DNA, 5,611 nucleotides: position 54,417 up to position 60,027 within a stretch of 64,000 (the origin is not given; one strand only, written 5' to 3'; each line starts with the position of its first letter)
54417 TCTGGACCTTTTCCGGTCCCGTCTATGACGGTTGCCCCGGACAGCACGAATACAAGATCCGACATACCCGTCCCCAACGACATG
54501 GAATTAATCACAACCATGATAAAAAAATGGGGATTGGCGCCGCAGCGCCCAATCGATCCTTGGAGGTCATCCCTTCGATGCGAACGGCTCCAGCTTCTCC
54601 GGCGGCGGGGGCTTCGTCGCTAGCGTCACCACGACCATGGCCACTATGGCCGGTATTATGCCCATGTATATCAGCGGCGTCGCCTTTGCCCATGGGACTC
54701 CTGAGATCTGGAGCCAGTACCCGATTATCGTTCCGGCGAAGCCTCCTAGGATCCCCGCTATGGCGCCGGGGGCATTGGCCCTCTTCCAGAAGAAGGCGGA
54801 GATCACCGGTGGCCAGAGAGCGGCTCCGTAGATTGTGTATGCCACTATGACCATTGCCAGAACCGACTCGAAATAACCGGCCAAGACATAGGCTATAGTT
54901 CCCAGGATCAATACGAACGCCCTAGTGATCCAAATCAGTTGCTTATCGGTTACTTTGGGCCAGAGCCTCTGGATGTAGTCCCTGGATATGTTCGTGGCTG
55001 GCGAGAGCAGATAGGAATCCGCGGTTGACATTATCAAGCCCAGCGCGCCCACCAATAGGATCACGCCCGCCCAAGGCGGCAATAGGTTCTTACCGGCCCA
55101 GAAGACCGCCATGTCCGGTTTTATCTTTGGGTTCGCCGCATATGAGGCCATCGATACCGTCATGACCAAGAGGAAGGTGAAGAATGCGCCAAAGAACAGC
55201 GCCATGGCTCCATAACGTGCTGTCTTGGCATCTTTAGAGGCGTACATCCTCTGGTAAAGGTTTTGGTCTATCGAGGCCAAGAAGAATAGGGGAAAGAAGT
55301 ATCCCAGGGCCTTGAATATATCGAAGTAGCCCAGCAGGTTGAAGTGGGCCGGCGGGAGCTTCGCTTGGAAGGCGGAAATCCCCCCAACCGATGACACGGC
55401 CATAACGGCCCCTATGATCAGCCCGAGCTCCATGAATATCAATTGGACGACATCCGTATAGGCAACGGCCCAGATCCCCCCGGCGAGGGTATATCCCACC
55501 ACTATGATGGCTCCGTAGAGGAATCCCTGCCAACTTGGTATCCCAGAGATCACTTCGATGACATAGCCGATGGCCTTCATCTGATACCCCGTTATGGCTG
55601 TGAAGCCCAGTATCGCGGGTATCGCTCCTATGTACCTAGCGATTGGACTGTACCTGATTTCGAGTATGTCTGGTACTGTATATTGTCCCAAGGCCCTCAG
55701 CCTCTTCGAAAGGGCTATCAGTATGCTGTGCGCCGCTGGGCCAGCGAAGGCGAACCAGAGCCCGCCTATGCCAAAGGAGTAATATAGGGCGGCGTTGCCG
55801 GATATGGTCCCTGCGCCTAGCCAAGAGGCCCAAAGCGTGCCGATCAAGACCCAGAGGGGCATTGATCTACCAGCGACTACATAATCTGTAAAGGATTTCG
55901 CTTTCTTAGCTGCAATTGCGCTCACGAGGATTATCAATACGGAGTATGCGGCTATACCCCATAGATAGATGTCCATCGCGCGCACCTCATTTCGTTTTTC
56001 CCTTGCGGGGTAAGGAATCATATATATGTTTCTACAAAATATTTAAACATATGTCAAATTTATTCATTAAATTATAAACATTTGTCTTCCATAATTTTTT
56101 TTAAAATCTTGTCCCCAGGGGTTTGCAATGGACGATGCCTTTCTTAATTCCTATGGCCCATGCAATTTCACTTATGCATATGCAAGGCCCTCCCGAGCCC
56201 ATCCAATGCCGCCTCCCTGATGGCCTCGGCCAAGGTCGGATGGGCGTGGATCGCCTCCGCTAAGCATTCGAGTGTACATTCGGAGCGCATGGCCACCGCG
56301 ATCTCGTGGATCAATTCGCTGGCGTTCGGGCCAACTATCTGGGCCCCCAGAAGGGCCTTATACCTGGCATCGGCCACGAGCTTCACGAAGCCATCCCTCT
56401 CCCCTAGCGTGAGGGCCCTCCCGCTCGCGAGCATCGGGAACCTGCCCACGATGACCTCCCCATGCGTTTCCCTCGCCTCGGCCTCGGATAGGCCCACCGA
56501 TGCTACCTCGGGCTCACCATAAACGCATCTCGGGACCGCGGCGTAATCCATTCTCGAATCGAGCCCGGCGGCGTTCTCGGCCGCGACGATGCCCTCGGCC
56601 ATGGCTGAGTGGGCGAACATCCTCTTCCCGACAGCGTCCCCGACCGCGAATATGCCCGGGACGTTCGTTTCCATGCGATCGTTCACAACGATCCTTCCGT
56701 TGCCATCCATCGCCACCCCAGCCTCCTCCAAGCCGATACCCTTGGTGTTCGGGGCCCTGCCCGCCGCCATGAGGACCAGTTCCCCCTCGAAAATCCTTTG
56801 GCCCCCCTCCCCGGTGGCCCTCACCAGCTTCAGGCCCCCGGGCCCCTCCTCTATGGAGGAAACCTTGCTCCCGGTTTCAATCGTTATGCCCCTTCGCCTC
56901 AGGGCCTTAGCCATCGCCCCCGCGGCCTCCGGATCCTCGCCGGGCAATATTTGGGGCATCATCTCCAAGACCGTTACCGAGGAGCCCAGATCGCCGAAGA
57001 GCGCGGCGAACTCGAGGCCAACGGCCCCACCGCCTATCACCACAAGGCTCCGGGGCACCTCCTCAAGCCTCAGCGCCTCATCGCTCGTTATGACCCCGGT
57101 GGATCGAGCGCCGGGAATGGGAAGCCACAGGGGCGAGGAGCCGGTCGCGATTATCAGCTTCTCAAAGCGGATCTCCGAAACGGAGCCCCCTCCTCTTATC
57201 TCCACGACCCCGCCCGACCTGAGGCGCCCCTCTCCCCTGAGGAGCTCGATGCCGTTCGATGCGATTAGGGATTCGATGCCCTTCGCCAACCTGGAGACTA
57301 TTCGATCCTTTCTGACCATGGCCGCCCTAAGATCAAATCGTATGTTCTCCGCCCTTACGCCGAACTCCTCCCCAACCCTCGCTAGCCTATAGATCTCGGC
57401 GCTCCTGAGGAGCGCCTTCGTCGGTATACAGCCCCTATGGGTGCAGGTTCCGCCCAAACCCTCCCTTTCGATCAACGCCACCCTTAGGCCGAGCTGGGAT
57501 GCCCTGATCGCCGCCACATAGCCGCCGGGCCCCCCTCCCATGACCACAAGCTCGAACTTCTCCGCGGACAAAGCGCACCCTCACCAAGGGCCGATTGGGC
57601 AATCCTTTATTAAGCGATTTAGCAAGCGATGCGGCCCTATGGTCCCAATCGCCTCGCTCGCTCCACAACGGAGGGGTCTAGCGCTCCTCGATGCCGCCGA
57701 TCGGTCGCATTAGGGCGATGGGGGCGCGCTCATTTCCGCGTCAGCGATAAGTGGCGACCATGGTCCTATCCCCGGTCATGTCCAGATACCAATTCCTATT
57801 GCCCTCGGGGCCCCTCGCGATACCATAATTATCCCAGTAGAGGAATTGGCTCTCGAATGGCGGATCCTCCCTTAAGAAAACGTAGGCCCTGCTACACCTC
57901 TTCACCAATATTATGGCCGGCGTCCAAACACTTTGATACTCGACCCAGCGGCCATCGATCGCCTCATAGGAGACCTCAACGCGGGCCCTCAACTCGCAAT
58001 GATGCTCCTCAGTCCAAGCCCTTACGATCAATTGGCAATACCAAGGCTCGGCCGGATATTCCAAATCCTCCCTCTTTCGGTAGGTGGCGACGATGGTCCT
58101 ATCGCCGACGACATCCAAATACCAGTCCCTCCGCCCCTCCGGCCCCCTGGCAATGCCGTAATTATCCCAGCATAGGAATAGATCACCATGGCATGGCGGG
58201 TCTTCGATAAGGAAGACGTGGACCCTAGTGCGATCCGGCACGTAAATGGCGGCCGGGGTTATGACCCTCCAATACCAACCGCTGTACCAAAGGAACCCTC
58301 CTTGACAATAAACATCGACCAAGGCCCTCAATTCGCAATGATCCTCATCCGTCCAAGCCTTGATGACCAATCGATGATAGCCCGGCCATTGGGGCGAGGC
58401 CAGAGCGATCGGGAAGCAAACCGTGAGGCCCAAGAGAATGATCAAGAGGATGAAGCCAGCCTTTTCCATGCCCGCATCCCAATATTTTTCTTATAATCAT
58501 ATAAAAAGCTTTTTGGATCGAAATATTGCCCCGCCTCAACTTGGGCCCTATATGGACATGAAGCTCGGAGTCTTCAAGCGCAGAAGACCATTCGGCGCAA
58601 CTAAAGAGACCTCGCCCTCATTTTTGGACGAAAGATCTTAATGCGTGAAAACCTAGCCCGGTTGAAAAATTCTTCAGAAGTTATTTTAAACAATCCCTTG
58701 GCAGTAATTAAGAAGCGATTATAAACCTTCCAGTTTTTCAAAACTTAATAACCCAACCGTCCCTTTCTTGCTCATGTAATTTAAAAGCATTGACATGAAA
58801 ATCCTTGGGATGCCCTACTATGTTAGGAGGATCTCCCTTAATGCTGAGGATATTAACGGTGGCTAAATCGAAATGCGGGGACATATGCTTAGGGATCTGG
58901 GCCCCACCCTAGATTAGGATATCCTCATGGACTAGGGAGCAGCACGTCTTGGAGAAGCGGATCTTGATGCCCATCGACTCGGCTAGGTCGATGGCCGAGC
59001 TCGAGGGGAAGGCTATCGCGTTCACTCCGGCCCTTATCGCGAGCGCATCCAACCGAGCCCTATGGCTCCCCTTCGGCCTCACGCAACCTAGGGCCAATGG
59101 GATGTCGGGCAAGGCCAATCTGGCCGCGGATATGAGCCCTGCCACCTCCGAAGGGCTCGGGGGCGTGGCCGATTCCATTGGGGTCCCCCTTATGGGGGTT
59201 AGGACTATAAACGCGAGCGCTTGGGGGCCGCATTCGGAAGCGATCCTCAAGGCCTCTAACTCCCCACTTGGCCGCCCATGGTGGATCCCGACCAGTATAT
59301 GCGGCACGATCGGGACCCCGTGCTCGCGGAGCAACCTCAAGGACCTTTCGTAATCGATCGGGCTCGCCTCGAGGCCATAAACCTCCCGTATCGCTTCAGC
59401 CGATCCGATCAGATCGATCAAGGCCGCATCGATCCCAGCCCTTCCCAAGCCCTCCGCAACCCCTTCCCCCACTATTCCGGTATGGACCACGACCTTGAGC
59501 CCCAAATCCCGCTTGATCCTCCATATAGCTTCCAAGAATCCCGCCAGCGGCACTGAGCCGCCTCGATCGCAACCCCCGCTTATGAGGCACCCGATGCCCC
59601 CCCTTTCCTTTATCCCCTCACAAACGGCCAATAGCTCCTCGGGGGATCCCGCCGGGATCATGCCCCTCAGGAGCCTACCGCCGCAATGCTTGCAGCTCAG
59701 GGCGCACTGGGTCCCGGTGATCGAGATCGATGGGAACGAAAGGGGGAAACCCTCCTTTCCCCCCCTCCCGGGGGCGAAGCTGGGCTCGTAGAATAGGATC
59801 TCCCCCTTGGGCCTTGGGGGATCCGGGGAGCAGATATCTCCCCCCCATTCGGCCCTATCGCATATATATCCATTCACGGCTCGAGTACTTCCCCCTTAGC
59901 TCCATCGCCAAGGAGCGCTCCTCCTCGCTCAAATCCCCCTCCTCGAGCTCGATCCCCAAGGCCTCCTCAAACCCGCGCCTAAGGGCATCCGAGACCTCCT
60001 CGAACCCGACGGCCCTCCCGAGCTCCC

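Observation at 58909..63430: Seven-gene lipoate operon: TatD – hypothetical – MoaD-like – LplB – radical SAM – LplA – radical SAM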

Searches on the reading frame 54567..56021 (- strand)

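Call 8: search_protein_families(library=pfam, proteins=[window:54567-56021:-], max_evalue=0.001)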
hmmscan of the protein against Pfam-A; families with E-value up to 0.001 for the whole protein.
window:54567-56021:- (484 aa): 1 family
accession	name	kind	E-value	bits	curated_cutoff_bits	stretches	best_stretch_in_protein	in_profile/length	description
PF00474.23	SSF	-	2.3e-42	145.7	22.8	1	47-427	1-406/406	Sodium:solute symporter family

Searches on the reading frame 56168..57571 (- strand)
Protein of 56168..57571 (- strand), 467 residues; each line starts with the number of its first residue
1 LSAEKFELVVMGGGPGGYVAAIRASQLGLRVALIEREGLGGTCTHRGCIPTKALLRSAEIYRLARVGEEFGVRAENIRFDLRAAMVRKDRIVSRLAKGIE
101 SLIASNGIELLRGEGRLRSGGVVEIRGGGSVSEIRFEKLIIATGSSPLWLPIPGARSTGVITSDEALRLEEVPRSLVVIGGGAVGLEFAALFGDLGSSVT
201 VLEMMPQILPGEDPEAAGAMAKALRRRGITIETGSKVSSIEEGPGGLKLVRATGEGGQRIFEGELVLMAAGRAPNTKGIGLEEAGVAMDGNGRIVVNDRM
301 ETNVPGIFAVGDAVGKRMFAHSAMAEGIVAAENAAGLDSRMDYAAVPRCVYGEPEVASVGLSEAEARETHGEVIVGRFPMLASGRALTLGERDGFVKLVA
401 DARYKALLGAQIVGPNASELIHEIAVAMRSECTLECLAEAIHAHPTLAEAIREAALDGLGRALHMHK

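Call 3: search_protein_families(library=pfam, proteins=[window:56168-57571:-], max_evalue=0.01)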
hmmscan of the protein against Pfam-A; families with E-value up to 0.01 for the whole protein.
window:56168-57571:- (467 aa): 11 families
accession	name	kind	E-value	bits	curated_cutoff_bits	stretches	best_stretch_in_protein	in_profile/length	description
PF07992.20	Pyr_redox_2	-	5.8e-75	252.9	26.1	1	7-327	2-291/291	Pyridine nucleotide-disulphide oxidoreductase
PF02852.28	Pyr_redox_dim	-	1.4e-37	128.7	25.3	1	346-455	1-110/110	Pyridine nucleotide-disulphide oxidoreductase, dimerisation domain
PF00070.33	Pyr_redox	-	9.4e-23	81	22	1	176-250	2-77/82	Pyridine nucleotide-disulphide oxidoreductase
PF13738.12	Pyr_redox_3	-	3.1e-15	56.7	30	1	133-311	122-305/305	Pyridine nucleotide-disulphide oxidoreductase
PF12831.13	FAD_oxidored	-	6e-09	36.1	27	1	8-70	2-64/416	FAD dependent oxidoreductase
PF03486.20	HI0933_like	-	1.9e-08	34.5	50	1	7-37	2-32/244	HI0933-like protein Rossmann domain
PF01134.28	GIDA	-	2.2e-08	34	22.1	1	8-62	2-54/391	Glucose inhibited division protein A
PF01266.30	DAO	-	4.7e-08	33.4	27.9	1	215-271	150-203/353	FAD dependent oxidoreductase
PF13450.12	NAD_binding_8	-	3.3e-06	27.7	21.9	1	10-45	1-37/68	NAD(P)-binding Rossmann-like domain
PF00890.30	FAD_binding_2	-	6.1e-06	26.1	20.4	1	8-44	2-38/414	FAD binding domain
PF01262.27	AlaDh_PNT_C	-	2.7e-05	24.1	23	0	174-207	29-62/214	Alanine dehydrogenase/PNT, C-terminal domain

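Call 4: search_protein_families(library=ncbifam, proteins=[window:56168-57571:-], max_evalue=0.01)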
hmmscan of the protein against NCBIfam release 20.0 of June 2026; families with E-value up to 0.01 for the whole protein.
window:56168-57571:- (467 aa): 89 families (the best 25 are shown)
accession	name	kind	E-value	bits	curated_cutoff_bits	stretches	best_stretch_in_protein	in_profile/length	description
TIGR01350.1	lipoamide_DH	equivalog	1.4e-163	544.9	408.8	1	6-465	2-461/461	dihydrolipoyl dehydrogenase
TIGR02053.1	MerA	equivalog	1.4e-116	390.3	454.45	1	7-456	2-451/465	mercury(II) reductase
NF004991.0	PRK06370.1-3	subfamily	5.4e-103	345.2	620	1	3-455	33-484/509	FAD-containing oxidoreductase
NF004947.0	PRK06292.2-5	equivalog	1.9e-100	337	592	1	4-456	2-456/474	dihydrolipoyl dehydrogenase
NF004992.0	PRK06370.1-4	equivalog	5.4e-98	328.4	629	1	3-451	2-448/459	FAD-containing oxidoreductase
NF004943.0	PRK06292.2-1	equivalog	1.6e-97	327.1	432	1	4-455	2-452/456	dihydrolipoyl dehydrogenase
NF003585.0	PRK05249.1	equivalog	9.9e-95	317.8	465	1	3-462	4-461/464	Si-specific NAD(P)(+) transhydrogenase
NF004946.0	PRK06292.2-4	subfamily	3.3e-93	313.1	634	1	4-457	2-469/487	dihydrolipoyl dehydrogenase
NF004945.0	PRK06292.2-3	equivalog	1.2e-91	307.9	494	1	4-451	2-445/457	dihydrolipoyl dehydrogenase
NF004776.0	PRK06116.1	equivalog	6.9e-89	298.9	480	1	4-450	3-445/450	glutathione-disulfide reductase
NF005883.0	PRK07845.1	equivalog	3.4e-88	296.7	479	1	7-455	4-456/466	NAD(P)H-quinone dehydrogenase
TIGR01424.1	gluta_reduc_2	equivalog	7.6e-87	291.7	606.05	1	6-450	3-441/446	glutathione-disulfide reductase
NF010311.1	PRK13748.1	subfamily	7.4e-86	289.2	600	1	4-455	96-545/560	mercury(II) reductase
NF004990.0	PRK06370.1-1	equivalog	4.9e-82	276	842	1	4-451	3-448/459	FAD-containing oxidoreductase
NF005572.0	PRK07251.1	equivalog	6.1e-79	265.8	537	1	4-452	2-433/438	FAD-containing oxidoreductase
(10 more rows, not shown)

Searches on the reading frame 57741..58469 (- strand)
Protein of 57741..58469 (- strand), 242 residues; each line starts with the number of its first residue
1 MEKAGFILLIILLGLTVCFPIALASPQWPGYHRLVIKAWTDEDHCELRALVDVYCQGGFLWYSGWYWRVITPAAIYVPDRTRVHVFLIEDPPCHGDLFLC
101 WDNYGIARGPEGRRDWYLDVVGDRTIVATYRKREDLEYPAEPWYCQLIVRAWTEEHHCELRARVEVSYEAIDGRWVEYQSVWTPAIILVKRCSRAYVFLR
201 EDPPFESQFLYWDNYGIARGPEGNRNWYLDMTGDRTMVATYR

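Call 3: search_protein_families(library=pfam, proteins=[window:57741-58469:-], max_evalue=0.01)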
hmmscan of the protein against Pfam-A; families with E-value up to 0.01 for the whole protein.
window:57741-58469:- (242 aa): 0 families

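Call 4: search_protein_families(library=ncbifam, proteins=[window:57741-58469:-], max_evalue=0.01)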
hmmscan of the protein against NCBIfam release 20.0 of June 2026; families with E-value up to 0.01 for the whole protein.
window:57741-58469:- (242 aa): 0 families

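Call 39: search_protein_families(library=pfam, proteins=[window:57741-58469:-], max_evalue=10)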
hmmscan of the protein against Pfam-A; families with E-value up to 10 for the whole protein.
window:57741-58469:- (242 aa): 3 families
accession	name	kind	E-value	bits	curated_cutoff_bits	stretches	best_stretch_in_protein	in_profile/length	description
PF23163.1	CSD_RNase_II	-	0.14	12.6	24.3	0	105-118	18-31/60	CSD-like barrel domain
PF02951.20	GSH-S_N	-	0.29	11.7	21.3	1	196-211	81-96/119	Prokaryotic glutathione synthetase, N-terminal domain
PF11526.13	Pfc11_Clp1_ID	-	6.2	6.7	24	1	224-230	14-20/43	Pcf11, Clp1-interaction domain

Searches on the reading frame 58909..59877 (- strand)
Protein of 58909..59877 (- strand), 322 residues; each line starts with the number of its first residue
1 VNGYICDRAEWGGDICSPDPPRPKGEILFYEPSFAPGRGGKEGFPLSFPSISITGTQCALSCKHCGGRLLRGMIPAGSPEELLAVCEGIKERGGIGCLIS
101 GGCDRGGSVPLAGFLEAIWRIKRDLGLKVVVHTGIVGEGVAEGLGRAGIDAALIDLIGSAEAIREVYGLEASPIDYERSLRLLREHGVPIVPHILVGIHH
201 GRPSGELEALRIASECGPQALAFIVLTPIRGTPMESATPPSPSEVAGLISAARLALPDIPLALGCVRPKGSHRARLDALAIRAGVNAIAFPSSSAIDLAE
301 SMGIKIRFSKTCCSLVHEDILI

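Call 3: search_protein_families(library=pfam, proteins=[window:58909-59877:-], max_evalue=0.01)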
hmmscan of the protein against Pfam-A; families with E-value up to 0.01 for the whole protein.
window:58909-59877:- (322 aa): 3 families
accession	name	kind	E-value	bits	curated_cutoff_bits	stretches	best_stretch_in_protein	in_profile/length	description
PF04055.27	Radical_SAM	-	1.7e-10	41.7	29.5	1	53-199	2-152/166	Radical SAM superfamily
PF06968.18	BATS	-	0.00024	21.7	22.2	1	225-293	4-66/88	Biotin and Thiamin Synthesis associated domain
PF25122.1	DUF7815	-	0.0017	18.6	25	1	60-72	3-15/27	Domain of unknown function (DUF7815)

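Call 4: search_protein_families(library=ncbifam, proteins=[window:58909-59877:-], max_evalue=0.01)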
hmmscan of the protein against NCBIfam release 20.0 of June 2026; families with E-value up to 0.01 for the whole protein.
window:58909-59877:- (322 aa): 4 families
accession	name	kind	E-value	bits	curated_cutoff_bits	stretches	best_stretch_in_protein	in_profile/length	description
NF053742.1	LipS1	equivalog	1.4e-72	244.6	230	1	47-313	6-268/268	LipS1 family lipoyl synthase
TIGR00433.2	bioB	equivalog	3.1e-08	33.2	225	1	109-288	106-281/307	biotin synthase BioB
TIGR02495.1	NrdG2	equivalog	8.1e-05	22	131.15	1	57-189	25-156/193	anaerobic ribonucleoside-triphosphate reductase activating protein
TIGR03910.1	pyrrolys_PylB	equivalog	0.0039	16.1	348.2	1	114-263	127-277/347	methylornithine synthase PylB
